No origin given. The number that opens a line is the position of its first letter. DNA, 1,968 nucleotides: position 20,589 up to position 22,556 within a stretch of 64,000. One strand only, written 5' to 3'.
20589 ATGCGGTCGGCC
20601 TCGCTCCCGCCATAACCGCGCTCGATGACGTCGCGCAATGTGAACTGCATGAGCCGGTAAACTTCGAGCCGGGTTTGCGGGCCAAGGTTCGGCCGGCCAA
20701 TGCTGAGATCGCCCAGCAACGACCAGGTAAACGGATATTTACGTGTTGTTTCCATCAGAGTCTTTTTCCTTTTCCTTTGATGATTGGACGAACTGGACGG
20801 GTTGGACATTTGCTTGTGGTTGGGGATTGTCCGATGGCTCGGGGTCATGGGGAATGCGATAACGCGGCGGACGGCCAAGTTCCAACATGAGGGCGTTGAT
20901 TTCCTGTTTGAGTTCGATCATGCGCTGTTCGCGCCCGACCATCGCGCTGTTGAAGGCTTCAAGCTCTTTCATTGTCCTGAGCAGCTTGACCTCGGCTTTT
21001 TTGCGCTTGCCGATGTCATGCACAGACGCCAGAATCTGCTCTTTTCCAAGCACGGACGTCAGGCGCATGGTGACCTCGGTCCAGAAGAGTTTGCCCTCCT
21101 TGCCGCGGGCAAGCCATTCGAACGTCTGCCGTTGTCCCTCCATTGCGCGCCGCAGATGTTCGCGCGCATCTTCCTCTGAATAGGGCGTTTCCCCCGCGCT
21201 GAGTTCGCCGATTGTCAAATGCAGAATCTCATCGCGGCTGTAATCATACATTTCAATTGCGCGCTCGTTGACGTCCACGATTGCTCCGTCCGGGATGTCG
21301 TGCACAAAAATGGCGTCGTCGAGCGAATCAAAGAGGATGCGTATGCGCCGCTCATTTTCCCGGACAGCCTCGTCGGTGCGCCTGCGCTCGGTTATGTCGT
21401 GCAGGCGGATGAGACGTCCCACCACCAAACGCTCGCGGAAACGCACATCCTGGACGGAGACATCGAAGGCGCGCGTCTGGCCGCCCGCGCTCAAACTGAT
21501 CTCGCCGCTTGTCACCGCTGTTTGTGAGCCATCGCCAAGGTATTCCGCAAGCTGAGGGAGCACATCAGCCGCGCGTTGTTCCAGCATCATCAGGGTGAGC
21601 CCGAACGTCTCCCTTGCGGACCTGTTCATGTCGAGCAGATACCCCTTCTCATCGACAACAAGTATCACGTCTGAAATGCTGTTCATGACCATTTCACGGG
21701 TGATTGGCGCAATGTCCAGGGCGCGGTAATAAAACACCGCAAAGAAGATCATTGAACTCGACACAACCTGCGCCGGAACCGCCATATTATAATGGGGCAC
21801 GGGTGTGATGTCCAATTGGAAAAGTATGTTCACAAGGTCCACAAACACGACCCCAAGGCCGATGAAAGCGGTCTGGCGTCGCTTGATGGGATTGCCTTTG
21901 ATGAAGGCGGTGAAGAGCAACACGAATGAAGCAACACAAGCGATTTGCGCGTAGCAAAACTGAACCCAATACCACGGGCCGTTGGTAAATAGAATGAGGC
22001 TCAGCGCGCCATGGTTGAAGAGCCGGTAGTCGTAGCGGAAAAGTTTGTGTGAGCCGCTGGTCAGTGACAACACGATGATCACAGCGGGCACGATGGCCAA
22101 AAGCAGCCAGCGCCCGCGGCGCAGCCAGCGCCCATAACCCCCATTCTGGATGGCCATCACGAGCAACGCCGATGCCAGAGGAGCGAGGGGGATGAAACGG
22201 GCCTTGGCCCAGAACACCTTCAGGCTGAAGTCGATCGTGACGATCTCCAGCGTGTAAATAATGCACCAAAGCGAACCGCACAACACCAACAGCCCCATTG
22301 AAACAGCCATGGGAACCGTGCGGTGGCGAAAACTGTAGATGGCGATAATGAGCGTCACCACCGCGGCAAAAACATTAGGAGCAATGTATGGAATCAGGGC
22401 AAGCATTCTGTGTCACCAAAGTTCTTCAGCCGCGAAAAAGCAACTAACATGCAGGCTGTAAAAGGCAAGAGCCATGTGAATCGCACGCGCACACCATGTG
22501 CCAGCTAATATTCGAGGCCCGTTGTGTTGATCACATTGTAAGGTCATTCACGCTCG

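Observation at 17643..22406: Three-gene split signalling module: membrane PAS sensor, V4R protein, soluble hybrid histidine kinase with Hpt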

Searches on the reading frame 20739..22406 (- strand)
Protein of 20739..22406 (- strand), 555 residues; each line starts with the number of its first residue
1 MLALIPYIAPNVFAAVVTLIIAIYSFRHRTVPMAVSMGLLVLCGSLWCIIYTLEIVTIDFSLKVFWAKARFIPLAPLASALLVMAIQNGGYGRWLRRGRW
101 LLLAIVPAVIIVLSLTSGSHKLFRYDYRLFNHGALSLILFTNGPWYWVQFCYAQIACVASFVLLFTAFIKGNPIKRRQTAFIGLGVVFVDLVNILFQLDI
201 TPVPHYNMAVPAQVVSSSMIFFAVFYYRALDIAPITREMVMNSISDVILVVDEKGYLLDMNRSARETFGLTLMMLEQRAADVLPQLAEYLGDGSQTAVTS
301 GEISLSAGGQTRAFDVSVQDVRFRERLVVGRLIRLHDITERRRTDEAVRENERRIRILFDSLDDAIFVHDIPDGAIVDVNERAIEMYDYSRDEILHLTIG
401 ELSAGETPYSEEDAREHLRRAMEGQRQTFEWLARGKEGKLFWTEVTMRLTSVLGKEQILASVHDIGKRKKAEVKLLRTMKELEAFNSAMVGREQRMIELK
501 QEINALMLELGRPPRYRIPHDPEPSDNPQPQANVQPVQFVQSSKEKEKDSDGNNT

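Call 3: search_protein_families(library=pfam, proteins=[window:20739-22406:-], max_evalue=0.01)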
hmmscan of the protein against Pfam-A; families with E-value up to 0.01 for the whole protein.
window:20739-22406:- (555 aa): 6 families
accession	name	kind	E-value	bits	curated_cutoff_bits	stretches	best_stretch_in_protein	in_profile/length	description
PF16927.11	HisKA_7TM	-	3.3e-45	155.1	28.6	1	12-234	3-224/224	N-terminal 7TM region of histidine kinase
PF13426.13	PAS_9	-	2.6e-16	60.2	27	1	363-465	1-101/103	PAS domain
PF13188.13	PAS_8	-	2.9e-15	56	21.8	2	353-411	1-55/65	PAS domain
PF00989.32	PAS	-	9e-15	55.1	22.6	1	356-465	4-113/113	PAS fold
PF08448.16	PAS_4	-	3.3e-14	53.5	23.1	2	359-469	1-109/110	PAS fold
PF12860.13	PAS_7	-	0.00063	20.3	27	0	360-427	2-72/115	PAS fold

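Call 23: search_protein_families(library=pfam, alignment_id=A3, max_evalue=0.001)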
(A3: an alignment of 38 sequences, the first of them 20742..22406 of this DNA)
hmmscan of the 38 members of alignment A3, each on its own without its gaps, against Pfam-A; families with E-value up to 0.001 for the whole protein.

A. member 1, window:20742-22406:- (555 aa): 6 families
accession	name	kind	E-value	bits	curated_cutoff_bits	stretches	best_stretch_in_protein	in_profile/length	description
PF16927.11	HisKA_7TM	-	3.3e-45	155.1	28.6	1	12-234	3-224/224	N-terminal 7TM region of histidine kinase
PF13426.13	PAS_9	-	2.6e-16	60.2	27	1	363-465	1-101/103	PAS domain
PF13188.13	PAS_8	-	2.9e-15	56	21.8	2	353-411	1-55/65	PAS domain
PF00989.32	PAS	-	9e-15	55.1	22.6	1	356-465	4-113/113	PAS fold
PF08448.16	PAS_4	-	3.3e-14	53.5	23.1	2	359-469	1-109/110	PAS fold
PF12860.13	PAS_7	-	0.00063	20.3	27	0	360-427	2-72/115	PAS fold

B. families by the number of members that match (of 38 scanned): 64 families (the first 25 are shown)
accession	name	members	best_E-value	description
PF00072.30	Response_reg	4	9.5e-27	Response regulator receiver domain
PF13426.13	PAS_9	4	9.6e-27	PAS domain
PF08448.16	PAS_4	4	5.7e-21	PAS fold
PF00989.32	PAS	4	2.2e-18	PAS fold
PF13188.13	PAS_8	4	2.9e-15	PAS domain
PF04055.27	Radical_SAM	3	2.2e-22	Radical SAM superfamily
PF00512.31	HisKA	3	6.4e-22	His Kinase A (phospho-acceptor) domain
PF01656.29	CbiA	3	1.5e-18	CobQ/CobB/MinD/ParA nucleotide binding domain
PF13614.12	AAA_31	3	8.1e-14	AAA domain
PF10609.15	ParA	3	6.2e-13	NUBPL iron-transfer P-loop NTPase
PF00142.24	Fer4_NifH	3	1.2e-08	4Fe-4S iron sulfur cluster binding proteins, NifH/frxC family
PF06564.18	CBP_BcsQ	3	1.9e-07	Cellulose biosynthesis protein BcsQ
PF09140.17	MipZ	3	3.6e-07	ATPase MipZ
PF02374.21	ArsA_ATPase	3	1e-05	Anion-transporting ATPase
PF16927.11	HisKA_7TM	2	3.8e-69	N-terminal 7TM region of histidine kinase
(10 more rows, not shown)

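Call 27: find_homologous_proteins(query=window:20742-22406:-, max_evalue=1e-10)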
Query window:20742-22406:- (555 aa): 82 proteins with E <= 1e-10 among 8000 candidates.
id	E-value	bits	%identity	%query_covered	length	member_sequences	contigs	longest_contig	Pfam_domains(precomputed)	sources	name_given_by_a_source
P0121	2.6e-188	645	96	57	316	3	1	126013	PF13426.14,PF13188.14,PF08448.17,PF00989.32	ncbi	ncbi:MAG: PAS domain S-box protein [bacterium]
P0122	2.5e-41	160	30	62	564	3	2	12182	PF13188.14,PF13581.13,PF08448.17,PF02518.32,PF16927.12,PF00989.32,PF07568.19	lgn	-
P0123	6.9e-41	158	41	26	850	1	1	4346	PF08447.19,PF13426.14,PF13188.14,PF08448.17,PF02518.32,PF00512.32,PF00989.32,PF00072.31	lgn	-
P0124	1.6e-40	157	29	62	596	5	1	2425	PF13426.14,PF13188.14,PF08448.17,PF02518.32,PF00512.32,PF16927.12,PF00989.32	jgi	jgi:PAS domain S-box-containing protein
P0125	8.4e-38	148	29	73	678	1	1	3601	PF13426.14,PF13188.14,PF08448.17,PF02518.32,PF16927.12,PF00989.32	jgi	jgi:PAS domain S-box-containing protein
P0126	1.0e-36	145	32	50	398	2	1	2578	PF08447.19,PF13426.14,PF13188.14,PF08448.17,PF00989.32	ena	-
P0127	4.4e-34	136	41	28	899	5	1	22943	PF00672.31,PF13426.14,PF13188.14,PF08448.17,PF02518.32,PF00512.32,PF00989.32,PF00072.31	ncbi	-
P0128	1.1e-33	135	41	28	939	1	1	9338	PF08447.19,PF13426.14,PF13188.14,PF08448.17,PF02518.32,PF00512.32,PF00989.32,PF00072.31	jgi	jgi:PAS domain S-box-containing protein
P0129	1.8e-33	134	40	29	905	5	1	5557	PF08447.19,PF13426.14,PF13188.14,PF08448.17,PF02518.32,PF00512.32,PF00989.32,PF00072.31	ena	-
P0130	2.2e-33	134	42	28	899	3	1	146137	PF00672.31,PF13426.14,PF13188.14,PF08448.17,PF02518.32,PF00512.32,PF00989.32,PF00072.31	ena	-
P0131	4.8e-33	133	40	26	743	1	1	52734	PF08447.19,PF13426.14,PF13188.14,PF13581.13,PF07730.20,PF08448.17,PF02518.32,PF00989.32,PF00072.31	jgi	jgi:PAS domain S-box-containing protein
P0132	9.3e-33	132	25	60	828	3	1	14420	PF08448.17,PF00563.26,PF16927.12,PF00990.27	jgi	-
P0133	7.4e-32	129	37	37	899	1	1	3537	PF00672.31,PF13426.14,PF13188.14,PF08448.17,PF02518.32,PF00512.32,PF00989.32,PF00072.31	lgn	-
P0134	2.0e-31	127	36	25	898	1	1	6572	PF08447.19,PF13426.14,PF13188.14,PF08448.17,PF02518.32,PF00512.32,PF00989.32,PF00072.31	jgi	jgi:PAS domain S-box-containing protein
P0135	2.9e-31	127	26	83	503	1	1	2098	PF13426.14,PF13188.14,PF08448.17,PF16927.12,PF00989.32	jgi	-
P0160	8.7e-25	105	34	33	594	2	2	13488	PF08447.19,PF13426.14,PF13188.14,PF08448.17,PF00989.32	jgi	jgi:PAS domain S-box-containing protein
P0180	6.6e-17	79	28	51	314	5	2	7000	PF08447.19,PF13426.14,PF13188.14,PF12860.14,PF24820.2,PF08448.17,PF00989.32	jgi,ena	-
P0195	3.0e-12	64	32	32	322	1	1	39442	PF13426.14,PF13188.14,PF08448.17,PF00989.32,PF00072.31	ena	-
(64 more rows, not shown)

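Call 28: find_encoding_contigs(protein=P0121, flank=8000, max_places=2)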
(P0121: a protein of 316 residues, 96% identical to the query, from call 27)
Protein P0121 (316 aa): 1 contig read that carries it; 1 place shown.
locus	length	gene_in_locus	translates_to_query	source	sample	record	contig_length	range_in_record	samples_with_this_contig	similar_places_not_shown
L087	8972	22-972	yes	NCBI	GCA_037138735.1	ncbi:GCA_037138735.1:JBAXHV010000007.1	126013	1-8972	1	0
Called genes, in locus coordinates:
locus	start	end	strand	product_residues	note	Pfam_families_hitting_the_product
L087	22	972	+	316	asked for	PF00989:PAS, PF13188:PAS_8, PF08448:PAS_4 (weak), PF13426:PAS_9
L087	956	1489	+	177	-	PF02830:V4R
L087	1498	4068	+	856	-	PF00512:HisKA, PF02518:HATPase_c, PF00072:Response_reg, PF01627:Hpt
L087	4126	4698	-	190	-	PF07963:N_methyl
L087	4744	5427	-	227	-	PF09339:HTH_IclR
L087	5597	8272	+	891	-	PF00933:Glyco_hydro_3, PF01915:Glyco_hydro_3_C, PF07691:PA14, PF14310:Fn3-like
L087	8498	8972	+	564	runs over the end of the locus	PF02618:YceG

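Call 29: find_encoding_contigs(protein=P0135, flank=5000, max_places=2)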
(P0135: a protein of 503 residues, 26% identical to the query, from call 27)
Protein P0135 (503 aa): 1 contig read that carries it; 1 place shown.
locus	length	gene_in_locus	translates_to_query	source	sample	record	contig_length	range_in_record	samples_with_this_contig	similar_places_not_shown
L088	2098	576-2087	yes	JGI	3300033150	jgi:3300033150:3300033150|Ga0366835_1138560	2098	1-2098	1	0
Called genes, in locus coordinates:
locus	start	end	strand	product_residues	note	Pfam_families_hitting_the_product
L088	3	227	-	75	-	?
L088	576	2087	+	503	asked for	PF16927:HisKA_7TM, PF08448:PAS_4, PF13188:PAS_8 (weak), PF13426:PAS_9 (faint), PF00989:PAS (weak)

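Call 31: find_encoding_contigs(protein=P0195, flank=5000, max_places=1)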
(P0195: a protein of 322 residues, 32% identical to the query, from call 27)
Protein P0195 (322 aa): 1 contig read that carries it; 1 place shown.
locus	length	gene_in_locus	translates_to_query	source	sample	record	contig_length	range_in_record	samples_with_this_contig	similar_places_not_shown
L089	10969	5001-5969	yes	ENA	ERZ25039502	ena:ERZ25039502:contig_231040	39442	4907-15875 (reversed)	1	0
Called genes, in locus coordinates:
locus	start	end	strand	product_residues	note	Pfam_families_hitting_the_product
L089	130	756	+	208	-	-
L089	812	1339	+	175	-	-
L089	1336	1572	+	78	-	-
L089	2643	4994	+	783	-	PF08269:dCache_2, PF17200:sCache_2, PF00989:PAS, PF08447:PAS_3, PF08448:PAS_4, PF13426:PAS_9, PF00512:HisKA, PF02518:HATPase_c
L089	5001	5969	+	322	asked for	PF00072:Response_reg, PF00989:PAS, PF08448:PAS_4, PF13188:PAS_8 (weak), PF13426:PAS_9 (weak)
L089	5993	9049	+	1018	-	PF00072:Response_reg, PF08448:PAS_4 (weak), PF13426:PAS_9, PF08447:PAS_3, PF00989:PAS, PF08448:PAS_4, PF13426:PAS_9, PF08447:PAS_3, +2 more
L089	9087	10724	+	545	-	PF00989:PAS, PF08448:PAS_4, PF24820:Diguanyl_cycl_sensor (weak), PF13426:PAS_9, PF00989:PAS, PF08448:PAS_4, PF13426:PAS_9, PF08448:PAS_4, +5 more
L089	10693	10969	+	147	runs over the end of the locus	PF13426:PAS_9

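Call 32: find_encoding_contigs(protein=P0180, flank=5000, max_places=1)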
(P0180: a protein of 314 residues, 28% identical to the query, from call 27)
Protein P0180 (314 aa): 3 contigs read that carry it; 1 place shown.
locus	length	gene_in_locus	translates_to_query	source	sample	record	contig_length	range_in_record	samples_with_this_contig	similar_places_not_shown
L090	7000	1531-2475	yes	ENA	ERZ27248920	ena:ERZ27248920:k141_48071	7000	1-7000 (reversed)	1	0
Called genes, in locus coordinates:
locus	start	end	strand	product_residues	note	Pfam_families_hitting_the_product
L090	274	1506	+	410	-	PF04552:Sigma54_DBD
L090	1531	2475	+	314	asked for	PF00989:PAS, PF08448:PAS_4, PF13188:PAS_8, PF24820:Diguanyl_cycl_sensor, PF13426:PAS_9, PF00989:PAS, PF08448:PAS_4, PF13426:PAS_9, +3 more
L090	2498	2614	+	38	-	-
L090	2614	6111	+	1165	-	PF16927:HisKA_7TM, PF00989:PAS, PF08448:PAS_4, PF01590:GAF, PF13185:GAF_2, PF13492:GAF_3, PF01590:GAF, PF13185:GAF_2, +8 more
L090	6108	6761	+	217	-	PF00072:Response_reg, PF08281:Sigma70_r4_2, PF00196:GerE, PF04545:Sigma70_r4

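Call 33: find_encoding_contigs(protein=P0160, flank=5000, max_places=1)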
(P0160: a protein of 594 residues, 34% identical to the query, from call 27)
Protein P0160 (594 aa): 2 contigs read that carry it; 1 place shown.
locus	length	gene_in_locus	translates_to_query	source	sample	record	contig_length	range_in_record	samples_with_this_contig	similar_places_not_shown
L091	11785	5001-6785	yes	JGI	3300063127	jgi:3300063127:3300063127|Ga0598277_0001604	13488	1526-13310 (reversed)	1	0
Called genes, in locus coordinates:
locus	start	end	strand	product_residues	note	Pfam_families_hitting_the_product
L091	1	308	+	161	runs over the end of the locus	?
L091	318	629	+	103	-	PF03626:COX4_pro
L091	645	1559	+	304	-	PF02790:COX2_TM (weak), PF00116:COX2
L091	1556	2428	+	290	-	PF01040:UbiA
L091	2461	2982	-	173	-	-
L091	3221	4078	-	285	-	PF00106:adh_short, PF08659:KR, PF01370:Epimerase, PF13561:adh_short_C2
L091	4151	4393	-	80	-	-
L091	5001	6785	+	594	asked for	PF08448:PAS_4 (weak), PF00989:PAS, PF08448:PAS_4, PF13426:PAS_9, PF08447:PAS_3, PF13188:PAS_8 (weak)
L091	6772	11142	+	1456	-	PF13493:DUF4118, PF13426:PAS_9, PF08448:PAS_4, PF13185:GAF_2, PF01590:GAF, PF13185:GAF_2, PF08448:PAS_4, PF13426:PAS_9, +13 more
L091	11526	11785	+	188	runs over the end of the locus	PF21349:RUBY_RBDX, PF01880:Desulfoferrodox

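Call 58: search_protein_families(library=ncbifam, proteins=[window:20742-22406:-], max_evalue=0.001)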
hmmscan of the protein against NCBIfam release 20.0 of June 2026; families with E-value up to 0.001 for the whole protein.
window:20742-22406:- (555 aa): 10 families
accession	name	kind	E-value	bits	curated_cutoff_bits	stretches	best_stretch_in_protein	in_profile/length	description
TIGR00229.1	sensory_box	domain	1.6e-21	76.7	22.9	2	349-475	1-126/126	PAS domain S-box protein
NF008468.0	PRK11360.1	equivalog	2.8e-16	59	646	1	237-353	270-392/616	two-component system sensor histidine kinase AtoS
NF045595.1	HK_scytonemin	equivalog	1.1e-09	37.3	865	2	377-506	28-150/637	scytonemin biosynthesis sensor histidine kinase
NF047874.1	MASE3_PAS_HK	subfamily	9.6e-09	34.6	560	1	338-481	250-390/655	MASE3 domain-containing sensor histidine kinase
NF041831.1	NO_HK_NahK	exception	1.5e-06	26.5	1500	1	243-483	214-449/854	hybrid sensor histidine kinase/response regulator NahK/ErcS'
NF052573.1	HisKinEspAMyxo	equivalog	2.6e-06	25.8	1400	0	336-402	241-302/755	serine histidine kinase EspA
TIGR02040.1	PpsR-CrtJ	equivalog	6.9e-05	22.1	275.4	1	345-404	125-185/442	transcriptional regulator PpsR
NF008467.0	PRK11359.1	equivalog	0.00012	20.2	857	1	344-447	127-228/800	oxygen-sensing cyclic-di-GMP phosphodiesterase DosP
NF033092.0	HK_WalK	equivalog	0.00019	20.2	725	0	239-350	262-374/594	cell wall metabolism sensor histidine kinase WalK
NF046044.1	PnpS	equivalog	0.00048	19.3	400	0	238-346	58-168/390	two-component system histidine kinase PnpS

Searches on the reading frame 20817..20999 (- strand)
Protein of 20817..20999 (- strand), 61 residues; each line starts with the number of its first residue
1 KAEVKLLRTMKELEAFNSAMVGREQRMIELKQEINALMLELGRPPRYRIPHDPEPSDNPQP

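Call 69: search_protein_families(library=pfam, proteins=[window:20817-20999:-], max_evalue=10)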
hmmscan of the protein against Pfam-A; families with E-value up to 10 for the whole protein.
window:20817-20999:- (61 aa): 0 families
